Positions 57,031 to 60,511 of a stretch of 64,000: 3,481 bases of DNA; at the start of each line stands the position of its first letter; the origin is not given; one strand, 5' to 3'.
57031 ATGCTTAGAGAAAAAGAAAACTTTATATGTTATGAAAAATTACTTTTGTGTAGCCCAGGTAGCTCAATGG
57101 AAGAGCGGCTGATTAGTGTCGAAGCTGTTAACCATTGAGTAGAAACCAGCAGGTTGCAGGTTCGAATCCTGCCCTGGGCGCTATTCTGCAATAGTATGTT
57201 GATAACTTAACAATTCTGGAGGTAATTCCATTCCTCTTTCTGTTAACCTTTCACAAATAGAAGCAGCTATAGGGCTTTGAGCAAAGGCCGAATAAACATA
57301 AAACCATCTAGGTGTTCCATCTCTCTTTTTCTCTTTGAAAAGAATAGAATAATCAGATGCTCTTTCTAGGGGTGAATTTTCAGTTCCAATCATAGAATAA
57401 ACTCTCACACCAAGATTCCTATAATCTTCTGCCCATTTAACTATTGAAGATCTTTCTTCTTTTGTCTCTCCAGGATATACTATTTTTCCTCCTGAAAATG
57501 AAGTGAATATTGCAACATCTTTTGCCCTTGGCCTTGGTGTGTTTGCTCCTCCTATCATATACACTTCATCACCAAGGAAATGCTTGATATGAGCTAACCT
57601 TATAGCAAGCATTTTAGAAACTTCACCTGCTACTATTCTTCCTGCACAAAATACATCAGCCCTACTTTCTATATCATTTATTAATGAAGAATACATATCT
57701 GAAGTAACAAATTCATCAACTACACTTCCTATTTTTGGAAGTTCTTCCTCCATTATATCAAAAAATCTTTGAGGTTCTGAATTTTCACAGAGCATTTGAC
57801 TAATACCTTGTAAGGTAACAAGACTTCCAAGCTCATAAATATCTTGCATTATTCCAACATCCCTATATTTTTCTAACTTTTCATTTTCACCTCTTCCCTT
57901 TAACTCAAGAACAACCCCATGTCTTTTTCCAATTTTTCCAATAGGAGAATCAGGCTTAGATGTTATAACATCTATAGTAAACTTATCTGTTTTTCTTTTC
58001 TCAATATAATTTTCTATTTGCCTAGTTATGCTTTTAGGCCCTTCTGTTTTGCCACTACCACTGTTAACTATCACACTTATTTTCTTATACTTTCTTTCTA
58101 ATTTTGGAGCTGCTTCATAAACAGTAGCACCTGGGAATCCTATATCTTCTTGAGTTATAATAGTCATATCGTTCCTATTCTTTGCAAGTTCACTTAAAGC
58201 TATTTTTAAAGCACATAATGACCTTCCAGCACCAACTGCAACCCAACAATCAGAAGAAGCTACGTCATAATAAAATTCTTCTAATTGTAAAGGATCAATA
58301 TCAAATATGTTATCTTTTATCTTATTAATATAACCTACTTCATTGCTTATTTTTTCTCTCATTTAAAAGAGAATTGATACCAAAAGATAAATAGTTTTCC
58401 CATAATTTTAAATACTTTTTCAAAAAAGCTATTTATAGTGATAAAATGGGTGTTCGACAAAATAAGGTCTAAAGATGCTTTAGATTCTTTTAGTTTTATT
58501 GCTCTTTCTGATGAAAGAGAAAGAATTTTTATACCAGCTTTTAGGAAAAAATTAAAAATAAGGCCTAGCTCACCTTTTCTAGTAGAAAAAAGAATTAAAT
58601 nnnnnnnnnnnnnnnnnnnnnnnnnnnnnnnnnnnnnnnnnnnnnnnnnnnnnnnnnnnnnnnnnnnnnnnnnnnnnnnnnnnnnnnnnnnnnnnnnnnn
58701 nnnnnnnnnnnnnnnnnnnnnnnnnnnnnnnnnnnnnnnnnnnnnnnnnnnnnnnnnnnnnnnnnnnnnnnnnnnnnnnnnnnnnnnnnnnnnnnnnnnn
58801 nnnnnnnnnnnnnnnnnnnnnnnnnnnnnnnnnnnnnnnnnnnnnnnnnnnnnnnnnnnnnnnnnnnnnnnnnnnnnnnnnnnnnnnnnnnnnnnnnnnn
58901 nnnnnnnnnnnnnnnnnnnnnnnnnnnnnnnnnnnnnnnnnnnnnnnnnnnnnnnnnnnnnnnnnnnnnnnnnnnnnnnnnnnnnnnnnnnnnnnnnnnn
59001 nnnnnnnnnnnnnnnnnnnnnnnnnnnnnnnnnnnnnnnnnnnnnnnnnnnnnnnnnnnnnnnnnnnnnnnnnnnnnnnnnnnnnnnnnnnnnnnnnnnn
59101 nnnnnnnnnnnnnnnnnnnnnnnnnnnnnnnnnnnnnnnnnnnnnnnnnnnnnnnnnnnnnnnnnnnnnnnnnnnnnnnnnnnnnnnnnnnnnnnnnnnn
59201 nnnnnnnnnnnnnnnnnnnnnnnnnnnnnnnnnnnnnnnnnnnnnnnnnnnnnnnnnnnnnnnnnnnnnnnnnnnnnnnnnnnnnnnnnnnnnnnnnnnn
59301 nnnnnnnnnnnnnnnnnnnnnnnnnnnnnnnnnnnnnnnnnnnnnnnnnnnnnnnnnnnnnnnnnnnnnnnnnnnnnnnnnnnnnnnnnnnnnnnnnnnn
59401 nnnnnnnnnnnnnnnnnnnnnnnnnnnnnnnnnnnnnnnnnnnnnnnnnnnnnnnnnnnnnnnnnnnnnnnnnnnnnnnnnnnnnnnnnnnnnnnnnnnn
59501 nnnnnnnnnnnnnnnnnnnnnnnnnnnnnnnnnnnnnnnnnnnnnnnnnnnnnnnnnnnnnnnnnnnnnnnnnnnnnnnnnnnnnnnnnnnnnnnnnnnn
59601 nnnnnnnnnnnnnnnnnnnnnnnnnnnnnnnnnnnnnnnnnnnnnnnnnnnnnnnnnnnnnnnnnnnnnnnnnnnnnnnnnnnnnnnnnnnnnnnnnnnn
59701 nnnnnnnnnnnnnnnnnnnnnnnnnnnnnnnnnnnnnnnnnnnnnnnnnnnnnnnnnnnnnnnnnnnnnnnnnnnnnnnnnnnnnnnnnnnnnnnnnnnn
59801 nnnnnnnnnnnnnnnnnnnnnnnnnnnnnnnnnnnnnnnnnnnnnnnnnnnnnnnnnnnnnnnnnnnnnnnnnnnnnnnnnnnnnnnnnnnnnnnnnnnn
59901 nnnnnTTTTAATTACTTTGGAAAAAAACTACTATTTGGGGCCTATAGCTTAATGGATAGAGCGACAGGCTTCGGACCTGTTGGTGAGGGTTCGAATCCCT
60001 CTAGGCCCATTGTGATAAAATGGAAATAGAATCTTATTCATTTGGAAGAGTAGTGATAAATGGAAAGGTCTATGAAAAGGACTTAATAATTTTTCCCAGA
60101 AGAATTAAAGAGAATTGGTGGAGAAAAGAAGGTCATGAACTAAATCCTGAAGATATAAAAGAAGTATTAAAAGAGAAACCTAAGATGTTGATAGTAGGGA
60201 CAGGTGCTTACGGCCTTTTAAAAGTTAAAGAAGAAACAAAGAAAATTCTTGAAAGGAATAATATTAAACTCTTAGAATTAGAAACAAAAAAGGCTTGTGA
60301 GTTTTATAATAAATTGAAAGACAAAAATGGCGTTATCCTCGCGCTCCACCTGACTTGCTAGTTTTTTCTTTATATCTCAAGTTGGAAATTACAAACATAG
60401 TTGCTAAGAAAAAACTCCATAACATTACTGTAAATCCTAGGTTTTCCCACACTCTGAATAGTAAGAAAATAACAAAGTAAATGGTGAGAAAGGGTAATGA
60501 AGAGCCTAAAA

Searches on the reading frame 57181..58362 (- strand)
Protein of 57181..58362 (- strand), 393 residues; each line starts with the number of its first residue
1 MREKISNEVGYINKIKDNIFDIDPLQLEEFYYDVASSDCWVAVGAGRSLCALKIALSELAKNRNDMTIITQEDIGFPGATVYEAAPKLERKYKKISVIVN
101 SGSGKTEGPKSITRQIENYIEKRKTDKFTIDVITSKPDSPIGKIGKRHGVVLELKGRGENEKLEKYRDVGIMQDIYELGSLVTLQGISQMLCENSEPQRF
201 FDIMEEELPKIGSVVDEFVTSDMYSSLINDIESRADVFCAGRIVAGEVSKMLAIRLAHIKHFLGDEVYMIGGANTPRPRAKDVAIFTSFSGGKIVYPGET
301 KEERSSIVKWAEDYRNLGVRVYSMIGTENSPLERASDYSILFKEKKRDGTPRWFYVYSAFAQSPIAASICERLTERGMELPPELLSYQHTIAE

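Call 11: search_protein_families(library=pfam, proteins=[window:57181-58362:-])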
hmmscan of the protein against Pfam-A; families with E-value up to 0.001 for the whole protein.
window:57181-58362:- (393 aa): 0 families

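Call 13: find_homologous_proteins(query=window:57181-58362:-)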
Query window:57181-58362:- (393 aa): 63 proteins with E <= 0.001 among 7892 candidates.
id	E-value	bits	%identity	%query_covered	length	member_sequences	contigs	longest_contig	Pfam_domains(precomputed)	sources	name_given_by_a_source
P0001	1.2e-259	879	100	100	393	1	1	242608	-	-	-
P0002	2.4e-186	637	87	81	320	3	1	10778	-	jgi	jgi:6-phospho-3-hexuloisomerase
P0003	8.7e-137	474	53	100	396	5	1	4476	-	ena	-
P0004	6.0e-126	439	52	100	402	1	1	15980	-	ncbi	ncbi:MAG: hypothetical protein V1678_05105 [Candidatus Aenigmatarchaeota archaeon]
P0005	2.2e-124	433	51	100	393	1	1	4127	-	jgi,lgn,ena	-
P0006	2.1e-117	410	49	100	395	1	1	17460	-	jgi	jgi:6-phospho-3-hexuloisomerase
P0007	1.6e-100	355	44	100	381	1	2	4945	PF01380.28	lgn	-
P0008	1.9e-100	355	43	100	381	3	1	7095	PF01380.28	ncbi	-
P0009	3.4e-99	351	42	100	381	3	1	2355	PF01380.28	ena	-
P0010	2.1e-86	308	41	97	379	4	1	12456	PF01380.28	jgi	jgi:6-phospho-3-hexuloisomerase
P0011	2.5e-80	288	40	99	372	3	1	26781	-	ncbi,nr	ncbi:MAG: hypothetical protein U9N41_06905 [Euryarchaeota archaeon]|nr:hypothetical protein [Euryarc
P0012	5.2e-76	274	40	99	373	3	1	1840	-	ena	-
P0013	1.7e-75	273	39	99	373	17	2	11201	-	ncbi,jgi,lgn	-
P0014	1.0e-74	270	39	99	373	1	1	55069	-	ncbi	ncbi:MAG: phosphoheptose isomerase family protein [Candidatus Methanospirareceae archaeon]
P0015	2.1e-74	269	39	100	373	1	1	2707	-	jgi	jgi:6-phospho-3-hexuloisomerase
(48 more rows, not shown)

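Call 15: find_encoding_contigs(protein=P0002, flank=10000, max_places=4)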
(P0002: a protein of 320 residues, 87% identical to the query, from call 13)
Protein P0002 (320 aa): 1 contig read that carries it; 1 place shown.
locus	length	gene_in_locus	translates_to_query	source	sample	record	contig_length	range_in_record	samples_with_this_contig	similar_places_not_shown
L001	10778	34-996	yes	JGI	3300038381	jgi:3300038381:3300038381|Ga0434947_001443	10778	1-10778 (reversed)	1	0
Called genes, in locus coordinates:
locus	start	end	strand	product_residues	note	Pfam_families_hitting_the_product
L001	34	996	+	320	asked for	-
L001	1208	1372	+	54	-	-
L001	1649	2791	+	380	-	PF00091:Tubulin, PF12327:FtsZ_C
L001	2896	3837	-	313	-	PF01699:Na_Ca_ex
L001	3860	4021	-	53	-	-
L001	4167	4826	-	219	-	PF00881:Nitroreductase, PF14512:TM1586_NiRdase (weak), PF00881:Nitroreductase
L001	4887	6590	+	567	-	PF04675:DNA_ligase_A_N, PF01068:DNA_ligase_A_M, PF04679:DNA_ligase_A_C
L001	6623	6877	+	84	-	-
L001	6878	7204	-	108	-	PF24608:PDDEXK_15 (weak), PF01870:Hjc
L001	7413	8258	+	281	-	PF06550:SPP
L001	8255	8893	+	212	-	PF00481:PP2C (weak), PF13672:PP2C_2, PF07228:SpoIIE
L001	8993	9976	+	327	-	PF00152:tRNA-synt_2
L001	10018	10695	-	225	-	-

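Call 16: find_encoding_contigs(protein=P0004, flank=10000, max_places=4)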
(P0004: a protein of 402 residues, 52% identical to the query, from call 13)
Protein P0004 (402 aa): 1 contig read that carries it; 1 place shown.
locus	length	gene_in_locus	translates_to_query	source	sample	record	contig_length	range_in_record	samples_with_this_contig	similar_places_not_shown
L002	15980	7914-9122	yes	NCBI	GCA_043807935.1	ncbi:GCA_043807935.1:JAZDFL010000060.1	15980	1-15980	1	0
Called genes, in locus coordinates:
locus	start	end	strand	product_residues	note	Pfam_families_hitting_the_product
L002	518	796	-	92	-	-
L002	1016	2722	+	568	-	PF01136:Peptidase_U32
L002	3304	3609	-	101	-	-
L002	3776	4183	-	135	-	-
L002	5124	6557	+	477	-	-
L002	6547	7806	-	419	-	PF01336:tRNA_anti-codon, PF00152:tRNA-synt_2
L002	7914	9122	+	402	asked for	-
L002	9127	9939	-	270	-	PF01656:CbiA, PF02374:ArsA_ATPase (weak), PF10609:ParA, PF13500:AAA_26 (weak), PF13614:AAA_31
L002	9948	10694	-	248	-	-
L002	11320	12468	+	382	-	PF00091:Tubulin, PF12327:FtsZ_C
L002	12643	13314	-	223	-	PF00881:Nitroreductase, PF14512:TM1586_NiRdase (faint), PF00881:Nitroreductase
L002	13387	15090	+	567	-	PF04675:DNA_ligase_A_N, PF01068:DNA_ligase_A_M, PF04679:DNA_ligase_A_C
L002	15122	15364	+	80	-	-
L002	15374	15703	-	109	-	PF01870:Hjc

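Call 17: find_encoding_contigs(protein=P0006, flank=10000, max_places=4)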
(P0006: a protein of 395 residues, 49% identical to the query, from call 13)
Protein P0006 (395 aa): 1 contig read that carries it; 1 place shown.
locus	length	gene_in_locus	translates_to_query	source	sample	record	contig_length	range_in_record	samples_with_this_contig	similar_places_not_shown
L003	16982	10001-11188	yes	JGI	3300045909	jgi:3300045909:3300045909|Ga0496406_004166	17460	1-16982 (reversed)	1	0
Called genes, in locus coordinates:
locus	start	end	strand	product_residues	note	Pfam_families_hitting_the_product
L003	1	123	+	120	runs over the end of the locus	-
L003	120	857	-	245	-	PF21960:RCF1-5-like_lid, PF25361:AAA_lid_RFC1, PF16193:AAA_assoc_2 (weak)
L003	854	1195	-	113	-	PF03215:Rad17 (weak), PF00004:AAA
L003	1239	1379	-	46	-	PF08542:Rep_fac_C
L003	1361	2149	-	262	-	PF03215:Rad17 (weak), PF05496:RuvB_N (weak), PF25199:nSTAND_NTPase5 (weak), PF00004:AAA, PF13173:AAA_14 (faint), PF13177:DNA_pol3_delta2 (weak)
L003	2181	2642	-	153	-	-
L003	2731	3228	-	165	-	-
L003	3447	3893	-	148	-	-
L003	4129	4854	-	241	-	PF01656:CbiA, PF02374:ArsA_ATPase (weak), PF06564:CBP_BcsQ (weak), PF10609:ParA, PF13500:AAA_26, PF13614:AAA_31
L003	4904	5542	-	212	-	PF08241:Methyltransf_11, PF13649:Methyltransf_25 (faint), PF13847:Methyltransf_31 (weak)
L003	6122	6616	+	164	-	-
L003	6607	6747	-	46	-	-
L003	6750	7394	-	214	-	PF00459:Inositol_P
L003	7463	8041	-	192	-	PF13385:Laminin_G_3 (weak)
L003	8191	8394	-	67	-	-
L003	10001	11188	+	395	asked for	-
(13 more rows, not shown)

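Call 52: find_encoding_contigs(protein=P0003, flank=5000, max_places=3)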
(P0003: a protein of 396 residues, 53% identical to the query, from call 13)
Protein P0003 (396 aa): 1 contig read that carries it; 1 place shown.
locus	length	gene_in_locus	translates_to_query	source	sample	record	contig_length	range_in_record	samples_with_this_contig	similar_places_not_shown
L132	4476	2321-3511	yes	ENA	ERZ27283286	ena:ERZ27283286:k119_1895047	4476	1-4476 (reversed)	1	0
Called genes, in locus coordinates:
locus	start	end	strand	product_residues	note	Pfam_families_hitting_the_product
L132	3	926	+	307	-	?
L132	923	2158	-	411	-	PF00152:tRNA-synt_2 (faint), PF01409:tRNA-synt_2d (weak), PF13393:tRNA-synt_His, PF00587:tRNA-synt_2b (weak), PF03129:HGTP_anticodon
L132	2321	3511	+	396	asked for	-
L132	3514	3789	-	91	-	PF00708:Acylphosphatase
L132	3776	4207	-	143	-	PF24250:HVO_2718 (weak), PF01381:HTH_3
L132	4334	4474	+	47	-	?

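Call 53: find_encoding_contigs(protein=P0005, flank=5000, max_places=3)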
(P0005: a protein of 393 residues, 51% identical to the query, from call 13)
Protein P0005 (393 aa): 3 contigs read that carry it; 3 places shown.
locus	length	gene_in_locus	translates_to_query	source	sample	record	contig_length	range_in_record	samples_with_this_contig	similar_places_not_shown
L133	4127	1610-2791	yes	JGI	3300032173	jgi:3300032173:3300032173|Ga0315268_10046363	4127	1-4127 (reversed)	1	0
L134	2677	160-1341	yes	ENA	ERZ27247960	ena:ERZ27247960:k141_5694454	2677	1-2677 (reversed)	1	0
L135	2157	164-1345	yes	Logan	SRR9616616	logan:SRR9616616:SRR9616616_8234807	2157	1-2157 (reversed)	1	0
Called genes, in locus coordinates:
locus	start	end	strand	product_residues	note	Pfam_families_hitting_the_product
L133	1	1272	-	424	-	?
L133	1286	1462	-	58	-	-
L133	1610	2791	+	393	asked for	-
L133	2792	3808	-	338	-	-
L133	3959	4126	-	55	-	?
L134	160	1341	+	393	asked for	-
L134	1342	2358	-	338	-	-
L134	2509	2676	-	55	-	?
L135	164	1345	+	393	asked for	-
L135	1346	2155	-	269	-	?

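Call 72: search_protein_families(library=ncbifam, proteins=[window:57181-58362:-])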
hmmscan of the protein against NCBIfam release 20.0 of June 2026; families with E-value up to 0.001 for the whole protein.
window:57181-58362:- (393 aa): 2 families
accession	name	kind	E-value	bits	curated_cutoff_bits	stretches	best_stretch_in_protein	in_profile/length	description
TIGR03127.2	RuMP_HxlB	equivalog_domain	9.4e-17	61.5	160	1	218-348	14-129/178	6-phospho-3-hexuloisomerase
NF041755.1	RuMP_HxlAB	equivalog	5e-10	38.9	500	1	208-338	221-335/391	bifunctional 3-hexulose-6-phosphate synthase/6-phospho-3-hexuloisomerase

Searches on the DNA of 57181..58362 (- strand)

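Call 18: search_rna_families(sources=[L001, L002, L003], threshold=gathering, show_alignments=6)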
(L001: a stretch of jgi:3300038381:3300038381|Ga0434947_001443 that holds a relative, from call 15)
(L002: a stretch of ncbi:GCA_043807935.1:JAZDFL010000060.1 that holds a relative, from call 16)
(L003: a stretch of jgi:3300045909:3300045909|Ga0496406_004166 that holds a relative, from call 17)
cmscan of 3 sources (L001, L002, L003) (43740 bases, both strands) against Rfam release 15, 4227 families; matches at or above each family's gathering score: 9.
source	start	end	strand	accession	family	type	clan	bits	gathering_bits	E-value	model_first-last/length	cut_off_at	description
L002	10729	10800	-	RF00005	tRNA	Gene; tRNA;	CL00001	75.3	29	7.6e-15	1-71/71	no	tRNA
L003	12191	12264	-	RF00005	tRNA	Gene; tRNA;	CL00001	72.1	29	5.8e-14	1-71/71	no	tRNA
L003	3949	4021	-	RF00005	tRNA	Gene; tRNA;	CL00001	61.3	29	5.4e-11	1-71/71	no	tRNA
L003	5610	5693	-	RF00005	tRNA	Gene; tRNA;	CL00001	59.7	29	1.4e-10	1-71/71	no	tRNA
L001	1006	1104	-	RF00005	tRNA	Gene; tRNA;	CL00001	56.6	29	1e-09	1-71/71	no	tRNA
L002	3695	3769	-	RF00005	tRNA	Gene; tRNA;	CL00001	54.7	29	3.5e-09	1-71/71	no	tRNA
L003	8548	8620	-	RF00005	tRNA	Gene; tRNA;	CL00001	47.8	29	2.7e-07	1-71/71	no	tRNA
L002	4217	4303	-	RF00005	tRNA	Gene; tRNA;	CL00001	42.2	29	9.6e-06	1-71/71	no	tRNA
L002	1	78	-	RF00005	tRNA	Gene; tRNA;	CL00001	40.3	29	3.3e-05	1-65/71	3'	tRNA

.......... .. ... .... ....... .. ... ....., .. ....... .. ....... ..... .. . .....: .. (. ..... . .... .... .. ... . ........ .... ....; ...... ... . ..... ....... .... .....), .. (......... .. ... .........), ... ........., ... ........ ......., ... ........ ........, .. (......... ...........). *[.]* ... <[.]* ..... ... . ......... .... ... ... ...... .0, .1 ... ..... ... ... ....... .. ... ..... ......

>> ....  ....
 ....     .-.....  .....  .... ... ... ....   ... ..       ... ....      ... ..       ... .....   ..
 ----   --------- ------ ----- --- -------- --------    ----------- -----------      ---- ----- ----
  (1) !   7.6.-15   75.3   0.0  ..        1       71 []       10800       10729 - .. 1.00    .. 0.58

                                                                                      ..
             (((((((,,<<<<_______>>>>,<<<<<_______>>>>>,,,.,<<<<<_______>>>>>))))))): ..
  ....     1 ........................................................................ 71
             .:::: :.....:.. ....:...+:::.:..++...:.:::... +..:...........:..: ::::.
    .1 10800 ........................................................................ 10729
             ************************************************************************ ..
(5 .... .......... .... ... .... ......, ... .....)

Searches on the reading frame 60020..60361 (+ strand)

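Call 11: search_protein_families(library=pfam, proteins=[window:60020-60361:+])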
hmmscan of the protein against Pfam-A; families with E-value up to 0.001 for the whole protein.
window:60020-60361:+ (113 aa): 1 family
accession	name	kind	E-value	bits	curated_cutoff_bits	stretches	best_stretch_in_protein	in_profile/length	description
PF04430.19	DUF498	-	4.6e-25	88.2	33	1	3-110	1-109/109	Protein of unknown function (DUF498/DUF598)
